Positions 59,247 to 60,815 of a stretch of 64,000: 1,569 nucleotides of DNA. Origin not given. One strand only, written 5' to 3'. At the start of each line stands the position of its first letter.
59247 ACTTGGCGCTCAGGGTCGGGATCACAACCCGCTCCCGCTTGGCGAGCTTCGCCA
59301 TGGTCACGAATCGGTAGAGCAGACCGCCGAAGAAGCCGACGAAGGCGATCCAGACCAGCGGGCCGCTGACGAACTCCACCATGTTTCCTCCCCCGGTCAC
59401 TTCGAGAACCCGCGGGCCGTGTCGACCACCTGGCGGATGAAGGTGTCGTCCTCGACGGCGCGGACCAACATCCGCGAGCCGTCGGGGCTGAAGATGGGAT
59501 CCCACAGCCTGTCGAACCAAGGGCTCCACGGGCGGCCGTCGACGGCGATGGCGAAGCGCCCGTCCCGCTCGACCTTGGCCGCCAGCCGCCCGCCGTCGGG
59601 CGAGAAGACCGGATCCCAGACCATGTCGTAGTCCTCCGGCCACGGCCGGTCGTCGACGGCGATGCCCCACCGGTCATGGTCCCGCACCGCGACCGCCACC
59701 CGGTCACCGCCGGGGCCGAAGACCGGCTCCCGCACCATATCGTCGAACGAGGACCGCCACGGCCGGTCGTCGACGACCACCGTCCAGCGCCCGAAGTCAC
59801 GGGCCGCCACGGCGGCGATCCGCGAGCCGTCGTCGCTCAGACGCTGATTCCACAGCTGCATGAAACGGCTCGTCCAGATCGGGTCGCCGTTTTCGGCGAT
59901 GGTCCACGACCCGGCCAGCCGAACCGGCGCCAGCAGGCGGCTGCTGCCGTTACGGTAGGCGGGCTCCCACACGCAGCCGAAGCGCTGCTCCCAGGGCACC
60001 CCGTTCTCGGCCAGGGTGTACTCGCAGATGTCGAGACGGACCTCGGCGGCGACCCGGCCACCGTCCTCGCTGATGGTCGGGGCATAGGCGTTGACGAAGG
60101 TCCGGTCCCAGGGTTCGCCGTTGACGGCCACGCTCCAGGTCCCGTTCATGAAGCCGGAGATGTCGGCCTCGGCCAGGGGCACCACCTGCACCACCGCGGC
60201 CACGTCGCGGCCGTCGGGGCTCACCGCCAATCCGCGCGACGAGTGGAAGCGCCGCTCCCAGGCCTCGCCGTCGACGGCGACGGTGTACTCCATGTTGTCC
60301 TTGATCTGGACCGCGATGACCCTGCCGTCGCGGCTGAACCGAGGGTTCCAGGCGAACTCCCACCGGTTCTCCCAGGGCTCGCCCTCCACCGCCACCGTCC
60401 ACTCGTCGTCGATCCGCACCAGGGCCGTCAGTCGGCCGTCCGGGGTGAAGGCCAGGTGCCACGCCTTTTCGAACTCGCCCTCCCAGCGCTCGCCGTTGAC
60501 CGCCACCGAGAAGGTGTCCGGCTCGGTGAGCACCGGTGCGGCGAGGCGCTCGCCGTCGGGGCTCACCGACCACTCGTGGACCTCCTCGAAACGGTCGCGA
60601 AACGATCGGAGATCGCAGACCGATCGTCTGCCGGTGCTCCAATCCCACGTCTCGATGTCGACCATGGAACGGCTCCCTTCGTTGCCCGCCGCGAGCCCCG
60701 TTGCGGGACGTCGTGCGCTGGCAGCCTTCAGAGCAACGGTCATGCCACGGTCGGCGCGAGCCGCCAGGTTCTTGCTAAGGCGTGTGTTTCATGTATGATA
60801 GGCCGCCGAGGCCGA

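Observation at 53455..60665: Permuted Hmc complex (E-F-A-B-C-D) headed by a TmcD-like gene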

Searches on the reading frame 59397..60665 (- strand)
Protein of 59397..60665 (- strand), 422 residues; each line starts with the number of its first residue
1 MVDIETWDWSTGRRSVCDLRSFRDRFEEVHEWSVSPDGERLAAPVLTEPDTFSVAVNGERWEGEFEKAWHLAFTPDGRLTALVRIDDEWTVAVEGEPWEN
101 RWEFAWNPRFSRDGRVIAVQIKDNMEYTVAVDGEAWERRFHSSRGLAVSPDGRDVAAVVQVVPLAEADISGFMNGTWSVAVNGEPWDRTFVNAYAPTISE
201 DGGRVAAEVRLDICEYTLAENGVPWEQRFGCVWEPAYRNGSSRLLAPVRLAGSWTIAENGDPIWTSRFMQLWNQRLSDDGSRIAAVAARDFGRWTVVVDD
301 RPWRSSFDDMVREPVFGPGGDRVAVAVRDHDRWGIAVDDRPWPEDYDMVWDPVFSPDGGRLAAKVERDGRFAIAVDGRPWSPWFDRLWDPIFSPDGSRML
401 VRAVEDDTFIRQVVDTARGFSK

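Call 4: search_protein_families(library=pfam, proteins=[window:59397-60665:-], max_evalue=0.01)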
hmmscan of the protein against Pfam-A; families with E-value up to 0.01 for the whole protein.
window:59397-60665:- (422 aa): 1 family
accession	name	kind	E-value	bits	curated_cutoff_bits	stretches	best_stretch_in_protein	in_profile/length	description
PF07676.18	PD40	-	6.8e-08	32.7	20.9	0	390-399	14-23/38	WD40-like Beta Propeller Repeat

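Call 5: search_protein_families(library=ncbifam, proteins=[window:59397-60665:-], max_evalue=0.01)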
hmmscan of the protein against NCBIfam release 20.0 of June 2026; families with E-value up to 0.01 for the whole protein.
window:59397-60665:- (422 aa): 2 families
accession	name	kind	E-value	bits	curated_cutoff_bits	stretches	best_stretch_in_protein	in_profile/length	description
NF045725.1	TmcD_fam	equivalog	4.1e-160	533.2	440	1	6-415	2-411/412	electron transfer complex subunit TmcD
TIGR02800.1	propeller_TolB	equivalog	0.0065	15.5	343.15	0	348-371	236-259/418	Tol-Pal system beta propeller repeat protein TolB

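Call 13: find_related_loci(query=window:59397-60665:-, collection=genome_contigs, flank=10000)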
Query window:59397-60665:- (422 aa) in genome_contigs; peptide patterns used: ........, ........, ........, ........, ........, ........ (x = any residue, [..] = any of these).
52 stretches matched a pattern; 32 encode a relative of the query (tblastn E <= 1e-3); 32 distinct loci.
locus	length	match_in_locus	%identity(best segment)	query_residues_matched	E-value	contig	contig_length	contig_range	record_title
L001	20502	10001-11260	80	1-420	0e+0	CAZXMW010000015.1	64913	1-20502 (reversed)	MAG TPA_asm: uncultured Thermoanaerobaculia bacterium isolate SRP141376_co3_382 genome assembly, contig: NODE_991_length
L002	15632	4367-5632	77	1-422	0e+0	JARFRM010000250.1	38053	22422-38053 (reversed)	MAG: Thermoanaerobaculales bacterium isolate MAG_Ve_Sed_50 k141_2696813, whole genome shotgun sequence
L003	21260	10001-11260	74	1-420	0e+0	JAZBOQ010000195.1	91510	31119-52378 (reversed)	MAG: Thermoanaerobaculales bacterium isolate bin.607 k117_6285343, whole genome shotgun sequence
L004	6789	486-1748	74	1-421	0e+0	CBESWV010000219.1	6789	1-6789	MAG TPA_asm: uncultured bacterium isolate SRR7614708_binner23_Refined_5 genome assembly, contig: ERZ25083860.3095, whole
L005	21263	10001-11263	72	1-421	0e+0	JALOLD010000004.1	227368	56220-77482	MAG: Thermoanaerobaculales bacterium isolate Prado016 scaffold_10, whole genome shotgun sequence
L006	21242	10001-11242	72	1-414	0e+0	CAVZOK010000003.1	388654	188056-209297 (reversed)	MAG: Candidatus Sulfomarinibacteraceae bacterium isolate MFD03804.bin.2.114 genome assembly, contig: contig_13647, whole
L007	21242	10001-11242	72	1-414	0e+0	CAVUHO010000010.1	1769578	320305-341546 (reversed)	MAG: Candidatus Sulfomarinibacteraceae bacterium isolate MFD04716.bin.1.4 genome assembly, contig: contig_6143, whole ge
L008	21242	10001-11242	72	1-414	0e+0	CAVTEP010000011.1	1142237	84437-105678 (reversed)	MAG: Candidatus Sulfomarinibacteraceae bacterium isolate MFD09779.bin.1.340 genome assembly, contig: contig_6898, whole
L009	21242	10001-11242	71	1-414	0e+0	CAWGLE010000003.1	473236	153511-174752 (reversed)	MAG: Candidatus Sulfomarinibacteraceae bacterium isolate MFD09779.bin.1.280 genome assembly, contig: contig_16103, whole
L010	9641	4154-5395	70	1-414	0e+0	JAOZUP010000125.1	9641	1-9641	MAG: Thermoanaerobaculales bacterium isolate GMC8.metabat2.114 GMC8_7248_length_9641_cov_8.382015, whole genome shotgun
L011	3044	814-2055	71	1-414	0e+0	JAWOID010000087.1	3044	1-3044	MAG: Candidatus Krumholzibacteriia bacterium isolate CWP5-2.bin.118 k191_650774, whole genome shotgun sequence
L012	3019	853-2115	69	1-421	0e+0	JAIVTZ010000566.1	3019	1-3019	MAG: Deltaproteobacteria bacterium isolate HYP3_US_05_8 NODE_5801_length_3019_cov_0.585754, whole genome shotgun sequenc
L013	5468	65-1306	71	1-414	0e+0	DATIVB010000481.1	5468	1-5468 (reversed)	MAG TPA_asm: Chondromyces sp. isolate SMAG_U15996 k141_203870, whole genome shotgun sequence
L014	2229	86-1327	71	1-414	0e+0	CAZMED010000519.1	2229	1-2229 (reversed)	MAG TPA_asm: uncultured Thermoanaerobaculia bacterium isolate binchicken_co176_97 genome assembly, contig: NODE_73703_le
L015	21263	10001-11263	67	1-421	0e+0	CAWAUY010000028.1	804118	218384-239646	MAG: Candidatus Sulfomarinibacteraceae bacterium isolate MFD03804.bin.2.94 genome assembly, contig: contig_63705, whole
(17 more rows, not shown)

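Call 19: find_homologous_proteins(query=window:59397-60665:-, max_evalue=0.00001)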
Query window:59397-60665:- (422 aa): 285 proteins with E <= 0.00001 among 8000 candidates; the best 120 are listed.
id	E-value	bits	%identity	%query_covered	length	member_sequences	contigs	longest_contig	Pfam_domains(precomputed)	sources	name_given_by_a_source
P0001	1.6e-198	678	69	100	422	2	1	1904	PF07676.19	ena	-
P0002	3.7e-197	674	70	98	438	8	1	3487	-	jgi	-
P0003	1.6e-196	671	69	100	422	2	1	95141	PF07676.19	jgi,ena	-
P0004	1.6e-189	648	68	99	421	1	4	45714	PF07676.19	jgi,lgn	jgi:hypothetical protein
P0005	4.2e-186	637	67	98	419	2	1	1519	-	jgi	jgi:hypothetical protein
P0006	3.5e-178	611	65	99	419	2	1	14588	-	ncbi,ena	-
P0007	9.0e-177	606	63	98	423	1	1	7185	-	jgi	jgi:hypothetical protein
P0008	2.3e-165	569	58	98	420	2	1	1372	PF07676.19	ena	-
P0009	1.3e-164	566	58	98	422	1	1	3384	PF26549.1,PF09142.18,PF07676.19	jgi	jgi:hypothetical protein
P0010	1.5e-159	549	55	99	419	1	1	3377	PF23381.2,PF07676.19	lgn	-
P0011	2.9e-158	545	55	98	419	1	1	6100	PF07676.19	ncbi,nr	ncbi:MAG: WD40 repeat domain-containing protein [Deltaproteobacteria bacterium]|nr:WD40 repeat domai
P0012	4.0e-158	545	58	98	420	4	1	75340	PF07676.19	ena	-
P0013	4.8e-158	545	57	98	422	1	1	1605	PF26549.1,PF09142.18,PF23381.2,PF00400.39,PF07676.19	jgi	jgi:hypothetical protein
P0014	5.2e-158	544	56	98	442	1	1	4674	PF07676.19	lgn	-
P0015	5.8e-157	541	56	98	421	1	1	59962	PF07676.19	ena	-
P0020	3.3e-150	519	55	98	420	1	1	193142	-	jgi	jgi:hypothetical protein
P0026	3.5e-144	499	52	98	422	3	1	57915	PF23381.2,PF07676.19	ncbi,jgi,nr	ncbi:MAG: WD40 repeat domain-containing protein [Deltaproteobacteria bacterium]|nr:WD40 repeat domai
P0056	2.0e-129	450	50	99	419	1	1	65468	-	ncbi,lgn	ncbi:MAG: electron transfer complex subunit TmcD [Pseudomonadota bacterium]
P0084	1.1e-116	408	46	96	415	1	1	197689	PF07676.19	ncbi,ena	-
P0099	4.1e-114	400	43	97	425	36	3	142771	PF23381.2,PF00400.39,PF07676.19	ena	-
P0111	1.6e-112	394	44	96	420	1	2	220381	PF07676.19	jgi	jgi:hypothetical protein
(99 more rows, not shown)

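Call 20: find_encoding_contigs(protein=P0026, flank=9000, max_places=1)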
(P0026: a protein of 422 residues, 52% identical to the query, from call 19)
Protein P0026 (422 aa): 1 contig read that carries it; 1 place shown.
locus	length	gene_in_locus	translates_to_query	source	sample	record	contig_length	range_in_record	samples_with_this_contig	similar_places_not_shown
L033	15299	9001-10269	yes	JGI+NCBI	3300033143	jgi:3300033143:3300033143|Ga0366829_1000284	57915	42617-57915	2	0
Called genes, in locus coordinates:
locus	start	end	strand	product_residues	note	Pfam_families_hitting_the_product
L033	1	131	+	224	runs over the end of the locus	PF12225:DUF5981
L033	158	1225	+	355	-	PF13247:Fer4_11, PF00037:Fer4, PF12797:Fer4_2 (weak), PF12837:Fer4_6 (weak), PF13237:Fer4_10 (weak), PF12838:Fer4_7 (weak), PF13187:Fer4_9 (weak)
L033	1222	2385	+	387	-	PF03916:NrfD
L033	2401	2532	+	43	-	PF28260:DVU_0533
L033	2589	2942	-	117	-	PF00072:Response_reg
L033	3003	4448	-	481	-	PF00989:PAS (faint), PF08448:PAS_4 (weak), PF13426:PAS_9 (faint), PF08448:PAS_4, PF02518:HATPase_c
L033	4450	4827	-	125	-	PF00072:Response_reg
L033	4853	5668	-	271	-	PF13646:HEAT_2 (weak)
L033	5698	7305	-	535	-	PF13187:Fer4_9 (faint), PF13534:Fer4_17 (faint), PF13237:Fer4_10 (faint), PF00037:Fer4 (faint), PF13183:Fer4_8, PF02754:CCG (weak)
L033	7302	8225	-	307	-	PF02665:Nitrate_red_gam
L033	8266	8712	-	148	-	PF02082:Rrf2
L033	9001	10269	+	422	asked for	PF23381:Beta-prop_IFT122_1st (faint), PF07676:PD40 (faint)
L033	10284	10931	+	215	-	-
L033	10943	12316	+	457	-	PF13183:Fer4_8, PF13534:Fer4_17 (weak), PF02754:CCG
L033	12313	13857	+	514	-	PF02085:Cytochrom_CIII, PF14522:Cytochrome_C7 (faint), PF02085:Cytochrom_CIII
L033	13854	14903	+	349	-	PF13237:Fer4_10 (faint), PF12838:Fer4_7 (faint), PF13247:Fer4_11, PF00037:Fer4 (weak), PF12797:Fer4_2 (weak), PF12837:Fer4_6 (weak), PF13187:Fer4_9 (weak)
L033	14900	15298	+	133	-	PF03916:NrfD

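Call 21: find_encoding_contigs(protein=P0099, flank=9000, max_places=1)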
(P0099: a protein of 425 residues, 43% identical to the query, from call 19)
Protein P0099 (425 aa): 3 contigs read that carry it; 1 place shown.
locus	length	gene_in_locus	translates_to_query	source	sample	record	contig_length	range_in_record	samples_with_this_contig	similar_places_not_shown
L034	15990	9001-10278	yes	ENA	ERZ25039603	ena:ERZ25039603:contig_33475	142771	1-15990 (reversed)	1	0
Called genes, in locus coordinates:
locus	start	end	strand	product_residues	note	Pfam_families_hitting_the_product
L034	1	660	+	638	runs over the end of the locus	-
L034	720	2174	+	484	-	PF02810:SEC-C, PF25948:DUF7986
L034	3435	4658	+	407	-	PF00155:Aminotran_1_2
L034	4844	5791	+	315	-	PF03958:Secretin_N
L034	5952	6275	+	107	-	PF01985:CRS1_YhbY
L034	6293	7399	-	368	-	PF01464:SLT, PF01476:LysM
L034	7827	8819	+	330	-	PF01597:GCV_H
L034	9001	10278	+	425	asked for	PF07676:PD40 (faint), PF00400:WD40 (faint), PF23381:Beta-prop_IFT122_1st (faint)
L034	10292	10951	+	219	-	PF02665:Nitrate_red_gam (faint)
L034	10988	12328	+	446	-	PF00037:Fer4 (faint), PF12838:Fer4_7 (weak), PF13183:Fer4_8, PF13534:Fer4_17 (weak), PF02754:CCG (weak)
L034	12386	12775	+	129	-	PF02085:Cytochrom_CIII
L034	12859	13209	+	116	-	PF00072:Response_reg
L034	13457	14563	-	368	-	PF00158:Sigma54_activat, PF14532:Sigma54_activ_2, PF01078:Mg_chelatase (faint), PF00004:AAA (weak), PF07728:AAA_5, PF25601:AAA_lid_14, PF02954:HTH_8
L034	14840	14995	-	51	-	PF22613:Transketolase_C_1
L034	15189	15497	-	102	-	PF02779:Transket_pyr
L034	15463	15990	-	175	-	?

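Call 22: find_encoding_contigs(protein=P0084, flank=9000, max_places=1)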
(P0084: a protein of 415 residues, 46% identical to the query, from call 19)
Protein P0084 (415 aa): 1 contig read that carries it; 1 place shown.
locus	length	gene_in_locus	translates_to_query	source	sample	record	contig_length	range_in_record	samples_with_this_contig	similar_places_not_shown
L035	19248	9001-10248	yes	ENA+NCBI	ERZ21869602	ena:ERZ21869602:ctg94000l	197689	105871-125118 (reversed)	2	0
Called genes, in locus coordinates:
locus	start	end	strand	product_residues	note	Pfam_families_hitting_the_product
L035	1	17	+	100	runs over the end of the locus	-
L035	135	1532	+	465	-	PF02321:OEP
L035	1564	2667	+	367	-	PF25917:BSH_RND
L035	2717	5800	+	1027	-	PF00873:ACR_tran, PF03176:MMPL (weak)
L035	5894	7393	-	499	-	PF02310:B12-binding, PF04055:Radical_SAM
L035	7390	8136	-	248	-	PF28507:Rv1828_C (faint), PF00376:MerR, PF13411:MerR_1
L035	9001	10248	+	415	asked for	PF07676:PD40 (faint)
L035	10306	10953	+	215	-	PF02665:Nitrate_red_gam (faint)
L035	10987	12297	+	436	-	PF13183:Fer4_8, PF13534:Fer4_17 (weak), PF02754:CCG (weak)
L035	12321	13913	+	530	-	PF02085:Cytochrom_CIII, PF22113:Mtrc-MtrF_II-IV_dom (faint), PF14522:Cytochrome_C7 (faint), PF14537:Cytochrom_c3_2 (faint), PF02085:Cytochrom_CIII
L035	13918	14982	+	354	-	PF13187:Fer4_9 (faint), PF12838:Fer4_7 (faint), PF12797:Fer4_2 (faint), PF12837:Fer4_6 (faint), PF13247:Fer4_11, PF13237:Fer4_10 (weak)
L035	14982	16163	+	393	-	PF03916:NrfD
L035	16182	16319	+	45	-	PF28260:DVU_0533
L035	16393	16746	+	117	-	PF00072:Response_reg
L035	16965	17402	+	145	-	PF00072:Response_reg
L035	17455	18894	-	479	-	PF02698:DUF218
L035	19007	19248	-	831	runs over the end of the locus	PF02901:PFL-like, PF01228:Gly_radical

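Call 26: list_cluster_members(proteins=[P0084, P0026, P0099, P0056, P0003, P0012, P0020, P0111])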
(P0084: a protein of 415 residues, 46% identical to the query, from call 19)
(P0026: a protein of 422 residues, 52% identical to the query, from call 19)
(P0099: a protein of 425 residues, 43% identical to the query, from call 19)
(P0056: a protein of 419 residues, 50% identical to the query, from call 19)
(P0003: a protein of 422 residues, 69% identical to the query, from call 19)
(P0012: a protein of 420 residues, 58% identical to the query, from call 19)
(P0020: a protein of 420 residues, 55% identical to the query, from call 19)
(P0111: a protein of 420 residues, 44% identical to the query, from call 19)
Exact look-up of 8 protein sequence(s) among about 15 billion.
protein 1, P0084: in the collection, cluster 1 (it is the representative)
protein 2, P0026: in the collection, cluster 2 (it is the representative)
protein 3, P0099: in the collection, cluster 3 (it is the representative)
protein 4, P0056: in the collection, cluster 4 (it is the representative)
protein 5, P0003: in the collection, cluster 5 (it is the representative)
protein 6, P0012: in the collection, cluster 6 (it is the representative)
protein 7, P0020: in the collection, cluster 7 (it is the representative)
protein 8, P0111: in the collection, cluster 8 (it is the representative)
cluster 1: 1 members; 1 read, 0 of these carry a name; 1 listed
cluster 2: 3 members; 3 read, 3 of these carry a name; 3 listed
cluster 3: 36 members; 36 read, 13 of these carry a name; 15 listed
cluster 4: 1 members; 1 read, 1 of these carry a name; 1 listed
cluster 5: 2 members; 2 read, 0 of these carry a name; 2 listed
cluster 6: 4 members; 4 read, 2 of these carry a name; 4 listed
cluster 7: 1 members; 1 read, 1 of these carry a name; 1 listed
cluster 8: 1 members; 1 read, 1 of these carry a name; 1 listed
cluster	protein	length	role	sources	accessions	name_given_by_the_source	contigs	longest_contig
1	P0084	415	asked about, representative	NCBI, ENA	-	-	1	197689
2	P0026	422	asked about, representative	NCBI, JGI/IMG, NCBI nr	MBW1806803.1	MAG: WD40 repeat domain-containing protein [Deltaproteobacteria bacterium] | WD40 repeat domain-containing protein [Deltaproteobacteria bacterium]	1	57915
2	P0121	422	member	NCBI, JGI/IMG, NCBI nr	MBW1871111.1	MAG: WD40 repeat domain-containing protein [Deltaproteobacteria bacterium] | WD40 repeat domain-containing protein [Deltaproteobacteria bacterium]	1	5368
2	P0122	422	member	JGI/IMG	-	hypothetical protein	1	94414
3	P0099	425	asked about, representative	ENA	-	-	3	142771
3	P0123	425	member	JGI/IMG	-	hypothetical protein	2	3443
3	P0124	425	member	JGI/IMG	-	hypothetical protein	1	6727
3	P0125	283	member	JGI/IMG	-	hypothetical protein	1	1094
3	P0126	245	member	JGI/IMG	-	hypothetical protein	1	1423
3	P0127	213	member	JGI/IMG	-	hypothetical protein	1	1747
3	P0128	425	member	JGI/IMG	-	hypothetical protein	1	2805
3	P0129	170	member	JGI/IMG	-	hypothetical protein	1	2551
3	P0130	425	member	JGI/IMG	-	hypothetical protein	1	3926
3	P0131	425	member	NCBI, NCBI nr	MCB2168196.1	MAG: WD40 repeat domain-containing protein [Deltaproteobacteria bacterium] | WD40 repeat domain-containing protein [Deltaproteobacteria bacterium]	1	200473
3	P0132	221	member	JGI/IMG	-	hypothetical protein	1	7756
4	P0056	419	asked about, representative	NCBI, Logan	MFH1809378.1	MAG: electron transfer complex subunit TmcD [Pseudomonadota bacterium]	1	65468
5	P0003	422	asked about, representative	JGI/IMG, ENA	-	-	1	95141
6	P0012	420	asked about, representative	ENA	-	-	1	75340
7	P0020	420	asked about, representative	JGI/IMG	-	hypothetical protein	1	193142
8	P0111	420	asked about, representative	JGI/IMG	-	hypothetical protein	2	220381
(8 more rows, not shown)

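Call 31: find_related_loci(query=A1, collection=metagenome_contigs, flank=10000)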
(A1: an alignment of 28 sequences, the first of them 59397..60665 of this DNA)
Query A1 (422 aa) in metagenome_contigs; peptide patterns used: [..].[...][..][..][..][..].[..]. (x = any residue, [..] = any of these).
600 stretches matched a pattern (row limit reached: there are more); 560 encode a relative of the query (tblastn E <= 1e-3); the best 80 are kept; 80 distinct loci.
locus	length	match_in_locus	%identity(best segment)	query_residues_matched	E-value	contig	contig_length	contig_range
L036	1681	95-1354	71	1-420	0e+0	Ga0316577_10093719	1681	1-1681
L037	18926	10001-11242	70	1-414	0e+0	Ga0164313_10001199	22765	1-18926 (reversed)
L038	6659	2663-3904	70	1-414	0e+0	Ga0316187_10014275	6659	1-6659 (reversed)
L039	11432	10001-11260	69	1-420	0e+0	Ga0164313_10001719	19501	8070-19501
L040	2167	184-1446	70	1-421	0e+0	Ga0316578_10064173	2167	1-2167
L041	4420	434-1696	69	1-421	0e+0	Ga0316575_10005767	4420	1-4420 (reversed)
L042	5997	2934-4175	68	1-414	0e+0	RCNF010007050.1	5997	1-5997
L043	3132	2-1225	70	6-413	0e+0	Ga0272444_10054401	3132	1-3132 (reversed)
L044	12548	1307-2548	69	1-414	0e+0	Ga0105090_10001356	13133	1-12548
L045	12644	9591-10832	69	1-414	0e+0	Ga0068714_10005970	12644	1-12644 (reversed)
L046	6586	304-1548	65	1-415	0e+0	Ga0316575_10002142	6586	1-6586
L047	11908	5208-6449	65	1-414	3e-180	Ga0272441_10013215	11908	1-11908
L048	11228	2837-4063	59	5-414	2e-162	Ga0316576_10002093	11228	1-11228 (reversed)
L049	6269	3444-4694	56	1-417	7e-159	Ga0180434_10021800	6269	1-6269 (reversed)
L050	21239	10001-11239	58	1-415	4e-158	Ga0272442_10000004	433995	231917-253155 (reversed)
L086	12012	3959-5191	46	4-414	3e-131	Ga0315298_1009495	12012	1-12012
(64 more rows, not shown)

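Call 47: search_solved_structures(query=window:59397-60665:-, max_evalue=1)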
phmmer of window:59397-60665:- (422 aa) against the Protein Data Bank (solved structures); distinct sequences matched with E-value up to 1: 0.
